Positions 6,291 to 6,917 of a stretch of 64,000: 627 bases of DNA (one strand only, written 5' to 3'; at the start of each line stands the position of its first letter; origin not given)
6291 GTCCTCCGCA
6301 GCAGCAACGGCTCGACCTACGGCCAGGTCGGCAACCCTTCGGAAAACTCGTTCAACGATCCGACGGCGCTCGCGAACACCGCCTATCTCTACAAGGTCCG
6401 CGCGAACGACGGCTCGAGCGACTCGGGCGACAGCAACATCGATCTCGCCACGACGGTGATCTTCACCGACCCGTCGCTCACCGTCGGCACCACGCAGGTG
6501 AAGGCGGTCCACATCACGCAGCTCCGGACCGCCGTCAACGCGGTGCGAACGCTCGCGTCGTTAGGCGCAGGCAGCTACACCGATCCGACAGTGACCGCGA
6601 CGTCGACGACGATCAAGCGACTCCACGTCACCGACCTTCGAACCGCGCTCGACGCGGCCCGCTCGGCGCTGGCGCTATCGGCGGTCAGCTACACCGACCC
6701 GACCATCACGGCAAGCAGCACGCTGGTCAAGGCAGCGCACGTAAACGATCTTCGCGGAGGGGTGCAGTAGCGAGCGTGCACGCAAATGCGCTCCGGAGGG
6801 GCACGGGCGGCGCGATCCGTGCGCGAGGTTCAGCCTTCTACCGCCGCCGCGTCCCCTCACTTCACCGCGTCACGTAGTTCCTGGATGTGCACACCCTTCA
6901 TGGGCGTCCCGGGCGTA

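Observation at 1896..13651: Three co-localised secreted proteases share an unusual C-terminal module: FN3 plus 2.5 copies of an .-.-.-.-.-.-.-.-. repeat.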

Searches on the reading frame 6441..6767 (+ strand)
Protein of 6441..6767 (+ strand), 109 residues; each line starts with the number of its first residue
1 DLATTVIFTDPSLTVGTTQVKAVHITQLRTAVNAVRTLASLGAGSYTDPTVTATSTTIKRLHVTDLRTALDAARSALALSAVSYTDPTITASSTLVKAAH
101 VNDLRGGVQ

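Call 16: search_protein_families(library=pfam, proteins=[window:6462-6767:+], max_evalue=10)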
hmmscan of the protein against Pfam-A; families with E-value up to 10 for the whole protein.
seq(102 aa): 1 family
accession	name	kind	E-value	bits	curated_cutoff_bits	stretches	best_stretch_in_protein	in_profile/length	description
PF02306.20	Phage_G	-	0.075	13.2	25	1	5-66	46-106/175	Major spike protein (G protein)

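Call 37: predict_structure(alignment_id=A6)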
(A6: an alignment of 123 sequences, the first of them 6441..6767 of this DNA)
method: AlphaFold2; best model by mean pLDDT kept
length: 109 residues; sequences in the alignment: 123
mean_pLDDT: 86.1   pTM: 0.82
mean pLDDT of the five models: 86.1, 85.5, 85.1, 80.4, 77.2
residues with pLDDT >= 90: 59; 70-90: 40; 50-70: 7; < 50: 3
segments of 3 or more residues with pLDDT < 50: 1-3
pLDDT, mean of each block of 10 residues (from residue 1): 59 81 91 93 87 78 94 96 91 85 92
secondary structure, 60 per line:
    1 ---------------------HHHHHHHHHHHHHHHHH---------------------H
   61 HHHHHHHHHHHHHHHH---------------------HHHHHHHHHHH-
elements in order: H22-38 H60-76 H98-108
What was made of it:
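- On T9SS C-terminal domain: The predicted fold is helical (call 37).
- On PAAR-like adaptor (considered for function only): The model is helical (call 37).
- Module alone: pLDDT 86, with three helices (call 37). It is helical, not a beta-sandwich (call 37).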

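Call 47: fold_search(model_id=the predicted structure, library=viral)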
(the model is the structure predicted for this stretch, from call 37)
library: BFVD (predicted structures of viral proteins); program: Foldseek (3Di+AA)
matches with E <= 10: 63; with E <= 0.001: 0
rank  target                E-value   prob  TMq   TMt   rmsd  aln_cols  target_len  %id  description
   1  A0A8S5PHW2            1.3e-01  0.90  0.48  0.35   5.5        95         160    9  Uncharacterized protein [Siphoviridae sp. ctsxw88]
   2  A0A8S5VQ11            1.5e-01  0.97  0.54  0.31   5.0        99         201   15  (no name in the UniProt tables at hand)
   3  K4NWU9                1.8e-01  0.98  0.67  0.26   3.9       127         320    9  Uncharacterized protein [Sulfolobales Mexican rod-shaped virus 1]
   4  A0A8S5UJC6            1.8e-01  0.93  0.53  0.38   4.6        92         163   17  Uncharacterized protein [Siphoviridae sp. ctTDf8]
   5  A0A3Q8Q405            2.4e-01  0.96  0.67  0.17   3.4       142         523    9  Uncharacterized protein [Sulfolobales Beppu rod-shaped virus 1]
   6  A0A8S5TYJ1            3.6e-01  0.94  0.56  0.51   3.2        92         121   15  Uncharacterized protein [Siphoviridae sp. ctDsE1]
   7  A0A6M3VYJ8            4.1e-01  0.20  0.32  0.10  17.3       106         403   16  Uncharacterized protein [Acidianus rod-shaped virus 3]
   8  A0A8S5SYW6            8.6e-01  0.69  0.54  0.35   3.9        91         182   12  Uncharacterized protein [Myoviridae sp. ctKPn8]
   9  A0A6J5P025            1.2e+00  0.12  0.35  0.27  14.5       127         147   12  Uncharacterized protein [uncultured Caudovirales phage]
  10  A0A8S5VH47            1.3e+00  0.77  0.61  0.52   2.9        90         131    6  Uncharacterized protein [Myoviridae sp. ctkfK18]
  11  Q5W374                1.5e+00  0.21  0.42  0.15  11.8        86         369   13  Uncharacterized protein [Sulfolobus islandicus rod-shaped virus 1]
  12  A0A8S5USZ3            1.6e+00  0.25  0.46  0.14   8.3       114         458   16  FN3 [Siphoviridae sp. ct4fm14]
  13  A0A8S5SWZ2            1.9e+00  0.25  0.44  0.40   4.7        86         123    7  Uncharacterized protein [Myoviridae sp. ctBTH15]
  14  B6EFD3                2.2e+00  0.38  0.60  0.14   6.1       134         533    8  Uncharacterized protein [Stygiolobus rod-shaped virus]
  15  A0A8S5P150            2.3e+00  0.11  0.30  0.11   6.7        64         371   17  Uncharacterized protein [Siphoviridae sp. ctEqU3]
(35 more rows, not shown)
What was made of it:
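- Tried and rejected: The viral BFVD library gave nothing at E<=0.001 (call 47).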

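Call 57: search_protein_families(library=phrogs, proteins=[window:6441-6767:+], max_evalue=1)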
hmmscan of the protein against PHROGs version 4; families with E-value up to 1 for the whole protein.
window:6441-6767:+ (109 aa): 2 families
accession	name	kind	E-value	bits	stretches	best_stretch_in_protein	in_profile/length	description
phrog_16011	-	unknown function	0.002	19.3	1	18-38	32-52/69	-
phrog_31780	-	unknown function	0.14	13.8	0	16-40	7-31/125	-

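Call 68: search_solved_structures(query=A8, max_evalue=10, show_alignments=3)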
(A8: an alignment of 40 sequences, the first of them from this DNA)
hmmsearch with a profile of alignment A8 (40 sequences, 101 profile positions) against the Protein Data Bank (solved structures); distinct sequences matched with E-value up to 10: 1.
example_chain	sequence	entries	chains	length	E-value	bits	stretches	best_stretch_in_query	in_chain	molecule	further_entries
8yud_A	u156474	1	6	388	0.91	13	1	26-84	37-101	Xylose isomerase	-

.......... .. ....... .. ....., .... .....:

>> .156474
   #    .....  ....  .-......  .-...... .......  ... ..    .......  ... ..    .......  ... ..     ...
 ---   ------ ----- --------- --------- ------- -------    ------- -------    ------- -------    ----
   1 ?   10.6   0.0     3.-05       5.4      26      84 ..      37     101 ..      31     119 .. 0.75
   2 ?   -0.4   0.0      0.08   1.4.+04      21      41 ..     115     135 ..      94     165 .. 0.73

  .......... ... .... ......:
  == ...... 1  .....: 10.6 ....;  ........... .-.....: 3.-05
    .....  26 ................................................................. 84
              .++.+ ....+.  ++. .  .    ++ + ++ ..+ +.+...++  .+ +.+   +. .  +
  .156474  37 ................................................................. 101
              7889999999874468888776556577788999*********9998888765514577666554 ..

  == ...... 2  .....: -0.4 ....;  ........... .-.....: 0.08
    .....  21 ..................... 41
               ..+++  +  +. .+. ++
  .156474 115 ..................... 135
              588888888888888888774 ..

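Call 78: search_dna_similar(query=window:6459-6767:+, collection=phages, mode=protein, max_evalue=1, max_rows=20)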
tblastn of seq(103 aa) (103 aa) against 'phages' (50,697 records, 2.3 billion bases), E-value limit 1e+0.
No match.
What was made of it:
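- Tried and rejected: tblastn against 50,697 phage genomes found nothing (call 78).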
